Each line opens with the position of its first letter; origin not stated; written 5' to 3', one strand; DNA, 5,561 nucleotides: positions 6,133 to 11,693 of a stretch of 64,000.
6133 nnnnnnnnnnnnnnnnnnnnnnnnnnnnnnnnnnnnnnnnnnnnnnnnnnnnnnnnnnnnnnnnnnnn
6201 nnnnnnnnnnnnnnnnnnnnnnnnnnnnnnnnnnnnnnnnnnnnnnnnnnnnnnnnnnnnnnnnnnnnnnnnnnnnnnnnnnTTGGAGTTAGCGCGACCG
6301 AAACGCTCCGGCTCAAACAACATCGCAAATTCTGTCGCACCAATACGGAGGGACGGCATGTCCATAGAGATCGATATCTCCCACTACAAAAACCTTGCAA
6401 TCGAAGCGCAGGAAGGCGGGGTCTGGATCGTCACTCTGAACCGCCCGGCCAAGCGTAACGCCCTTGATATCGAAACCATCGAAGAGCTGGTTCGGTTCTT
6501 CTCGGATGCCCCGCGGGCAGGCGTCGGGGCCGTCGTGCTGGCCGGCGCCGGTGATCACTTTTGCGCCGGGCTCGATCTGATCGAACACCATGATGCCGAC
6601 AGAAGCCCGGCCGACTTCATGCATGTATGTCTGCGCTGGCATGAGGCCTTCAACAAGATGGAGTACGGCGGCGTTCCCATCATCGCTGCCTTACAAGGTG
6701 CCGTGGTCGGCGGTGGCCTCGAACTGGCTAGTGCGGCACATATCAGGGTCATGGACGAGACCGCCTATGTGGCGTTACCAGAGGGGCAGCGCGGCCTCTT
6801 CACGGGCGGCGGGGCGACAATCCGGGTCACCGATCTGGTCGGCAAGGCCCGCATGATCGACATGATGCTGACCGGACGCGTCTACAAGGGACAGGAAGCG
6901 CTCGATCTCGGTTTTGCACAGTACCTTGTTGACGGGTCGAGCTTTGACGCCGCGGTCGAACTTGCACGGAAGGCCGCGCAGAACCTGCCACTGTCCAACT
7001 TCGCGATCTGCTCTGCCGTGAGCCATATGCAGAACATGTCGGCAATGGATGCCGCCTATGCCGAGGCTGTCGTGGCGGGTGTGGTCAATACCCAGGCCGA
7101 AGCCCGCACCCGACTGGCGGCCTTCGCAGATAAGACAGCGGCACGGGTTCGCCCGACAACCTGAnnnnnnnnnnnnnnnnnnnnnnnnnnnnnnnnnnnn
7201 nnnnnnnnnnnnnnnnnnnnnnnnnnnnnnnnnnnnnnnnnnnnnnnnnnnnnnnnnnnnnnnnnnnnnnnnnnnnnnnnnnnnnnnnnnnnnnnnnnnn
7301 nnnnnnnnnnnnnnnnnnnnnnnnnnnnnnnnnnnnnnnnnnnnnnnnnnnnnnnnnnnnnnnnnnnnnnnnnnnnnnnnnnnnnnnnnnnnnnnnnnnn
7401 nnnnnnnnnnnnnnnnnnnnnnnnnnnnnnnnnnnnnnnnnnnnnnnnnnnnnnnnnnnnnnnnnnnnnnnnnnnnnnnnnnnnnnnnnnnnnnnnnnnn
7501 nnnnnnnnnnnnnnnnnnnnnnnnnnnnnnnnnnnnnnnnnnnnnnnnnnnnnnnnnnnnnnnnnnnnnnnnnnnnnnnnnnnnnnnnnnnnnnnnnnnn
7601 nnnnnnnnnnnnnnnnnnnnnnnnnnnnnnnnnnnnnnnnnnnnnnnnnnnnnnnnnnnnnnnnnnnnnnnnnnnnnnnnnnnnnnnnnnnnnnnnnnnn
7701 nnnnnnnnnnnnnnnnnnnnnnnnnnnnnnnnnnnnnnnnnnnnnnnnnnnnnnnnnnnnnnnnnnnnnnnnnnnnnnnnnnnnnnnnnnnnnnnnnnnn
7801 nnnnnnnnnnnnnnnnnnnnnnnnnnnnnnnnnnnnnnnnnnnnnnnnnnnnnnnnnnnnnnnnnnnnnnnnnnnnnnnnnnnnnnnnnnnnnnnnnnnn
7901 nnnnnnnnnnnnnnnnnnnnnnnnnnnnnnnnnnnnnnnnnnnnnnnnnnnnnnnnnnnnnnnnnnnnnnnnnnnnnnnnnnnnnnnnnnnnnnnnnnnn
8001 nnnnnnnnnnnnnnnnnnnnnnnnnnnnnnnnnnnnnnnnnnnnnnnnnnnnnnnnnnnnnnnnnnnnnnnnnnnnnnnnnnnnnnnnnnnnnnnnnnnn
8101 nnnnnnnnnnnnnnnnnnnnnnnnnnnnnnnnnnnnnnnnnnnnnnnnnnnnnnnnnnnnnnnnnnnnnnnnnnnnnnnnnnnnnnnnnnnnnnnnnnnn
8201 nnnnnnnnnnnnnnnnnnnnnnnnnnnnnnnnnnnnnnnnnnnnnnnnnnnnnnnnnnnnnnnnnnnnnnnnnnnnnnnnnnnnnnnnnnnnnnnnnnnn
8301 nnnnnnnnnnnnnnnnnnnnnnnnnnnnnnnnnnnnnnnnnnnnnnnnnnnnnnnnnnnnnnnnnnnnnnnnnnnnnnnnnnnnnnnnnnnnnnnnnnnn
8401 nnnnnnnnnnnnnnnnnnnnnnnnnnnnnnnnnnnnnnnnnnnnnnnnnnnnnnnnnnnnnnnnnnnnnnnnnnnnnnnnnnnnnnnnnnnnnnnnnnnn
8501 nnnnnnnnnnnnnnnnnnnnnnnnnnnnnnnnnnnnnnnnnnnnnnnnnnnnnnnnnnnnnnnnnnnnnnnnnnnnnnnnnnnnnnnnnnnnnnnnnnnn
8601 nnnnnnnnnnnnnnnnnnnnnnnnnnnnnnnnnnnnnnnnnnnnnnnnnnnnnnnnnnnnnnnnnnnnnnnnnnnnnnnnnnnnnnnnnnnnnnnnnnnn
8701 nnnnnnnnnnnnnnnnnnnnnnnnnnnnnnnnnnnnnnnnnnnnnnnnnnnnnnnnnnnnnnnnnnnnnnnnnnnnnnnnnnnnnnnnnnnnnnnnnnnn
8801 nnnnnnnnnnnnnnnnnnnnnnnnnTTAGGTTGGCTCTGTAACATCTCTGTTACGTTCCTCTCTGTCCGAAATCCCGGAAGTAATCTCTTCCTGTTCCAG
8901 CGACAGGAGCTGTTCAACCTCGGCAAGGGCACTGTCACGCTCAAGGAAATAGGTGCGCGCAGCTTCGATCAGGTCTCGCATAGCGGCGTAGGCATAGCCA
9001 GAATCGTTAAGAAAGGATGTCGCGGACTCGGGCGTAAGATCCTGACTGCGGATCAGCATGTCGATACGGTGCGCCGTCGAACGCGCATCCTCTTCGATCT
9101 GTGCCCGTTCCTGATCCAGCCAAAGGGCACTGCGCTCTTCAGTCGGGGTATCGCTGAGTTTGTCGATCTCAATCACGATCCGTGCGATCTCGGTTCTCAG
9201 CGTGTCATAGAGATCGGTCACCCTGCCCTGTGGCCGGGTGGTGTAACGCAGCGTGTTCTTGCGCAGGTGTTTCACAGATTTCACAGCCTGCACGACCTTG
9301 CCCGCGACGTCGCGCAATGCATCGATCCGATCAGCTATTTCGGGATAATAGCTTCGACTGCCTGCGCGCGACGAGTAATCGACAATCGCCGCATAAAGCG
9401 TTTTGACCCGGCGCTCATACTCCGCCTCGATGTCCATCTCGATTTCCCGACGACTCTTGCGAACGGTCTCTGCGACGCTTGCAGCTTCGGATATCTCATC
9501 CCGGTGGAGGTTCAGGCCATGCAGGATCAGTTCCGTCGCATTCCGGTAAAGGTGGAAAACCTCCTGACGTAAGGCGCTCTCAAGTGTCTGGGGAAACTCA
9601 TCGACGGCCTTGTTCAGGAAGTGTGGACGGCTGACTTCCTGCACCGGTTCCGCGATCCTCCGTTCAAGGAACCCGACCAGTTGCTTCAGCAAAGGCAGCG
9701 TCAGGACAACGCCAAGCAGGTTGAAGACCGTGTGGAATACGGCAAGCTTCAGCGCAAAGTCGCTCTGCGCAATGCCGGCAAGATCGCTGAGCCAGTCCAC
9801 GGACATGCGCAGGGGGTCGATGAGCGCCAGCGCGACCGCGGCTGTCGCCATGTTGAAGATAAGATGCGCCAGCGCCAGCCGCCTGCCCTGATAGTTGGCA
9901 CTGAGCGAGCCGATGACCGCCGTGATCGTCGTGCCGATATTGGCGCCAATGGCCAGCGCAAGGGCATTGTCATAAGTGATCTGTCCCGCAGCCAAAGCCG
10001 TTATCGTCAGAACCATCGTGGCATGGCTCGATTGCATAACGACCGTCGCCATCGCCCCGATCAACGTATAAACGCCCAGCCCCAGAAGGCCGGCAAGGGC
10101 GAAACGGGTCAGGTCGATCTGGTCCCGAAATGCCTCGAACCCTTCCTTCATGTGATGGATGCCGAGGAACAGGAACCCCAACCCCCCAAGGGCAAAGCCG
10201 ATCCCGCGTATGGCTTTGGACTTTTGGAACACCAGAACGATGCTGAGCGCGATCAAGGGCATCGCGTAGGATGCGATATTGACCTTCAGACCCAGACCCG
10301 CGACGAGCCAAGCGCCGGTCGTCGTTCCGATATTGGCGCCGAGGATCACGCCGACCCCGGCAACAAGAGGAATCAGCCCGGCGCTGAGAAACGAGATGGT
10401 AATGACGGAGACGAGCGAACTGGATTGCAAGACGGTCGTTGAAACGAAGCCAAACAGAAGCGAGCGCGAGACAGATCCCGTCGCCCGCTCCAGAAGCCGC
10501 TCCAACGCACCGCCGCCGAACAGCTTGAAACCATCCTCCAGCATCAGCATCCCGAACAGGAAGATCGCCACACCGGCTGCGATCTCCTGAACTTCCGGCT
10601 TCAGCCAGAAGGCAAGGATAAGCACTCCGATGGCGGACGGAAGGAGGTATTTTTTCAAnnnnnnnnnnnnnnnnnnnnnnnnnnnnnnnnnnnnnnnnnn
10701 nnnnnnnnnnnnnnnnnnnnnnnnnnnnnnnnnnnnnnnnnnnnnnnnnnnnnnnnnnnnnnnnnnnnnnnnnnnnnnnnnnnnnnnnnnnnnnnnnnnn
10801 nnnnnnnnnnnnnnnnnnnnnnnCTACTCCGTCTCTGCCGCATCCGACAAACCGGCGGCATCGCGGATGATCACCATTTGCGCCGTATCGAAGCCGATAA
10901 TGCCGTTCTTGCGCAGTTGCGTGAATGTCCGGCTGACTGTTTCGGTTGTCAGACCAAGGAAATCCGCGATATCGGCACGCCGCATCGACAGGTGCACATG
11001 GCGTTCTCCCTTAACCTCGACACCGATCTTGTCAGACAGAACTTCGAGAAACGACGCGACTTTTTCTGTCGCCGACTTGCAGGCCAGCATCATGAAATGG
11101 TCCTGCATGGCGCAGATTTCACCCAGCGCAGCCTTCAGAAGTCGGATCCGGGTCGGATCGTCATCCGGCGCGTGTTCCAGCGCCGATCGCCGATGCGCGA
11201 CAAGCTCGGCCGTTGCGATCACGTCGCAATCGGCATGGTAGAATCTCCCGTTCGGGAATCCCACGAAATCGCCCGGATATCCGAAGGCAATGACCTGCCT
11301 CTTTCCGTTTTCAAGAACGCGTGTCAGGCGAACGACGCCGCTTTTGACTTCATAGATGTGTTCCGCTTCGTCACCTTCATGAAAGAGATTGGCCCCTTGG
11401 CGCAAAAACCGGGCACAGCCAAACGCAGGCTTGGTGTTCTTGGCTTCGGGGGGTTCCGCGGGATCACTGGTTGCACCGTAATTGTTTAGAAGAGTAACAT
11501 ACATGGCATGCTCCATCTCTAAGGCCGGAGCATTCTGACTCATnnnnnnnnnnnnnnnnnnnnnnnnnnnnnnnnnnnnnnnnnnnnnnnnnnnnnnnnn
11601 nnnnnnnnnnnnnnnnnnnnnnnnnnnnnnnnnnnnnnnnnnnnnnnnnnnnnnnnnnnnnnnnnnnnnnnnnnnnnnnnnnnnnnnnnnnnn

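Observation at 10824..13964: Complete hFixL-FxkR-FixK-type oxygen-sensing cascade, with its K-box, in a roseobacter-like genome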

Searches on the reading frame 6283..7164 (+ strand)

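Call 85: search_protein_families(library=pfam, proteins=[window:6283-7164:+], max_evalue=0.0001)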
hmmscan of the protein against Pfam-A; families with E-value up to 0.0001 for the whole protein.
window:6283-7164:+ (293 aa): 2 families
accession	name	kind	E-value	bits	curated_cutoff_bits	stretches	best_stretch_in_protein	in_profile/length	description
PF00378.25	ECH_1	-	8e-37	127.3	27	1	44-286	3-245/251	Enoyl-CoA hydratase/isomerase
PF16113.10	ECH_2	-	4.2e-26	92.7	27.2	1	49-286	3-254/335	Enoyl-CoA hydratase/isomerase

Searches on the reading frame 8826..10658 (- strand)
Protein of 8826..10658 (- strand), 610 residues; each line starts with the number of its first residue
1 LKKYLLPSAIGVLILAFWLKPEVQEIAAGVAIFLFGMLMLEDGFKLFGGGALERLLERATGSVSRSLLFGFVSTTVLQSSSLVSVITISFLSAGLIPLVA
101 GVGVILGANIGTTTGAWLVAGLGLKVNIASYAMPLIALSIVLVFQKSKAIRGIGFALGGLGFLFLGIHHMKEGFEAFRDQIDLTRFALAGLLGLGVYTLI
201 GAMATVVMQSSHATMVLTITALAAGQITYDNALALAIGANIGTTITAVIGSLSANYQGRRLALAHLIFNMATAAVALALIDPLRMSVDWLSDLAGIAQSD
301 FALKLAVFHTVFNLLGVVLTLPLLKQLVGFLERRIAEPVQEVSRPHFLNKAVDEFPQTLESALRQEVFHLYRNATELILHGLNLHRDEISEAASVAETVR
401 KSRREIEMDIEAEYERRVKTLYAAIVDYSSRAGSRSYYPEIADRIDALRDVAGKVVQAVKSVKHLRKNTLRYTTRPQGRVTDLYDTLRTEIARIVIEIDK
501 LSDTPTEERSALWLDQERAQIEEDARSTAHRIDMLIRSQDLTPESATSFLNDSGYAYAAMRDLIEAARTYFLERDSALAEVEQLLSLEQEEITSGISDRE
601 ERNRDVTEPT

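Call 31: search_protein_families(library=pfam, proteins=[window:8826-10658:-], max_evalue=0.0001)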
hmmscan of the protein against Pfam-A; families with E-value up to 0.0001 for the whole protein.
window:8826-10658:- (610 aa): 1 family
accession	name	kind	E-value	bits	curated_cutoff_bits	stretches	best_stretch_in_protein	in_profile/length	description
PF02690.20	Na_Pi_cotrans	-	7e-48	162.6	29.1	2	32-171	1-136/137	Na+/Pi-cotransporter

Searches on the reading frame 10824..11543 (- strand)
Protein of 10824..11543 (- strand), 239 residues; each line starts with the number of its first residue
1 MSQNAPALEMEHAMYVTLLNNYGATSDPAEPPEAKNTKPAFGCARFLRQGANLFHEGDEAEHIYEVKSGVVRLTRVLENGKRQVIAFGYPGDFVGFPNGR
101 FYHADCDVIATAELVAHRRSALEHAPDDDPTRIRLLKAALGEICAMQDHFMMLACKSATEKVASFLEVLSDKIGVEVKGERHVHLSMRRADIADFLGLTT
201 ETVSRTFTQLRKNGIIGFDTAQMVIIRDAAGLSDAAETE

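Call 3: search_protein_families(library=pfam, proteins=[window:10824-11543:-], max_evalue=0.01)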
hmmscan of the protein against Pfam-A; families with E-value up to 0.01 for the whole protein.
window:10824-11543:- (239 aa): 3 families
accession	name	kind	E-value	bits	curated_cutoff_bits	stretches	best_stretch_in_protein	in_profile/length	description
PF13545.12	HTH_Crp_2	-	7.3e-15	55.1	27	1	160-234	1-69/70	Crp-like helix-turn-helix domain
PF00325.26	Crp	-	2e-12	47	21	1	185-216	1-32/32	Bacterial regulatory proteins, crp family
PF00027.35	cNMP_binding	-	2.9e-12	46.8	27.5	1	45-118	2-78/89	Cyclic nucleotide-binding domain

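Call 4: search_protein_families(library=ncbifam, proteins=[window:10824-11543:-], max_evalue=0.01)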
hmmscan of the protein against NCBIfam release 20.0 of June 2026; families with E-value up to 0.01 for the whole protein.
window:10824-11543:- (239 aa): 11 families
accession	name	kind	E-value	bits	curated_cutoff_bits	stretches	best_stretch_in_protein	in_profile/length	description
NF050806.1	TransRegFixKCaul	equivalog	2.9e-41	141.1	300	1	43-233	25-211/215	transcriptional regulator FixK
NF045989.1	TransRegFnrLRhodb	equivalog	1e-33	116.6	300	1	46-236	40-235/245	transcriptional regulator FnrL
NF008365.0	PRK11161.1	subfamily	3.7e-25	88.7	228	1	47-236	52-243/250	fumarate/nitrate reduction transcriptional regulator Fnr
TIGR03697.1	NtcA_cyano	equivalog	5.5e-14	52.4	244.95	1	51-225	2-182/193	global nitrogen regulator NtcA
NF052518.1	TransRegLdrP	equivalog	6.9e-13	49.1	300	1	45-233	3-185/195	transcriptional regulator LdrP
NF053664.1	TransRegPtrACyano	equivalog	5.6e-12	45.4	300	1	61-228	28-192/196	Crp/Fnr family transcriptional regulator PtrA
NF006901.0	PRK09392.1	equivalog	3.3e-07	29.9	211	1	156-235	147-220/236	transcriptional activator FtrB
NF008732.0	PRK11753.1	equivalog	3.3e-06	26.7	266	1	51-225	32-210/214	cAMP-activated global transcriptional regulator CRP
NF010499.0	PRK13918.1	equivalog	5.7e-06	26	274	1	48-237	18-202/205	CRP/FNR family transcriptional regulator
NF050815.1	TransActFtrBCaul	equivalog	0.00062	19.1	300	1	156-232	149-219/251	transcriptional activator FtrB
NF041413.1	ArsR_Rv2640c_fam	equivalog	0.0038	17.6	155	0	187-223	59-95/118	Rv2640c family ArsR-like transcriptional regulator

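Call 62: search_solved_structures(query=window:10827-11504:-, max_evalue=0.00001, show_alignments=2)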
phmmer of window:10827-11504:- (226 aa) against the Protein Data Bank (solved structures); distinct sequences matched with E-value up to 0.00001: 21.
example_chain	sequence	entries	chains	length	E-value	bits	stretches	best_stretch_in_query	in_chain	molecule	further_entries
4i2o_A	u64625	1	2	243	2.2e-30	109.2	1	35-219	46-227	FixK2 protein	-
9qlt_A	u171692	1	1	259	6.2e-19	71.8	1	34-220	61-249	FNR type regulator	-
9qmc_A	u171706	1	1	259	1.2e-18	70.9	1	34-220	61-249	FNR type regulator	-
8qto_A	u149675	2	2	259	1.2e-18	70.9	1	34-220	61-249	FNR type regulator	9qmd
5cvr_A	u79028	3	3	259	1.2e-18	70.9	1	34-220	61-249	FNR type regulator | FNR regulator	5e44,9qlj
9qll_A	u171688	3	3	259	1.2e-18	70.9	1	34-220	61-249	FNR type regulator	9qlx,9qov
9qly_A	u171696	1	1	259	2.2e-18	70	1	34-220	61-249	FNR type regulator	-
8h3v_X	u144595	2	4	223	1.3e-10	44.6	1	36-210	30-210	NtcA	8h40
3la2_A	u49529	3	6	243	1.7e-10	44.2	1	36-210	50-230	Global nitrogen regulator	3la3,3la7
2xgx_A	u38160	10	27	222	1.4e-09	41.2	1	35-214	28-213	GLOBAL NITROGEN REGULATOR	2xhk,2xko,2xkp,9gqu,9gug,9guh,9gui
5i2d_G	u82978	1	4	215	3.5e-09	39.9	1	32-220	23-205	Transcriptional regulator, Crp family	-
3b02_A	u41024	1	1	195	4e-09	39.7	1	32-220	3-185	Transcriptional regulator, Crp family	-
4cyd_A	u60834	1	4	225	3.4e-08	36.7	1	18-215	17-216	PROBABLE TRANSCRIPTION REGULATOR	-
4byy_A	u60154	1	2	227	3.5e-08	36.6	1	18-215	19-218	TRANSCRIPTIONAL REGULATOR, CRP/FNR FAMILY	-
3r6s_A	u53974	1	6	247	4.6e-08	36.2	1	18-215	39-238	transcription regulator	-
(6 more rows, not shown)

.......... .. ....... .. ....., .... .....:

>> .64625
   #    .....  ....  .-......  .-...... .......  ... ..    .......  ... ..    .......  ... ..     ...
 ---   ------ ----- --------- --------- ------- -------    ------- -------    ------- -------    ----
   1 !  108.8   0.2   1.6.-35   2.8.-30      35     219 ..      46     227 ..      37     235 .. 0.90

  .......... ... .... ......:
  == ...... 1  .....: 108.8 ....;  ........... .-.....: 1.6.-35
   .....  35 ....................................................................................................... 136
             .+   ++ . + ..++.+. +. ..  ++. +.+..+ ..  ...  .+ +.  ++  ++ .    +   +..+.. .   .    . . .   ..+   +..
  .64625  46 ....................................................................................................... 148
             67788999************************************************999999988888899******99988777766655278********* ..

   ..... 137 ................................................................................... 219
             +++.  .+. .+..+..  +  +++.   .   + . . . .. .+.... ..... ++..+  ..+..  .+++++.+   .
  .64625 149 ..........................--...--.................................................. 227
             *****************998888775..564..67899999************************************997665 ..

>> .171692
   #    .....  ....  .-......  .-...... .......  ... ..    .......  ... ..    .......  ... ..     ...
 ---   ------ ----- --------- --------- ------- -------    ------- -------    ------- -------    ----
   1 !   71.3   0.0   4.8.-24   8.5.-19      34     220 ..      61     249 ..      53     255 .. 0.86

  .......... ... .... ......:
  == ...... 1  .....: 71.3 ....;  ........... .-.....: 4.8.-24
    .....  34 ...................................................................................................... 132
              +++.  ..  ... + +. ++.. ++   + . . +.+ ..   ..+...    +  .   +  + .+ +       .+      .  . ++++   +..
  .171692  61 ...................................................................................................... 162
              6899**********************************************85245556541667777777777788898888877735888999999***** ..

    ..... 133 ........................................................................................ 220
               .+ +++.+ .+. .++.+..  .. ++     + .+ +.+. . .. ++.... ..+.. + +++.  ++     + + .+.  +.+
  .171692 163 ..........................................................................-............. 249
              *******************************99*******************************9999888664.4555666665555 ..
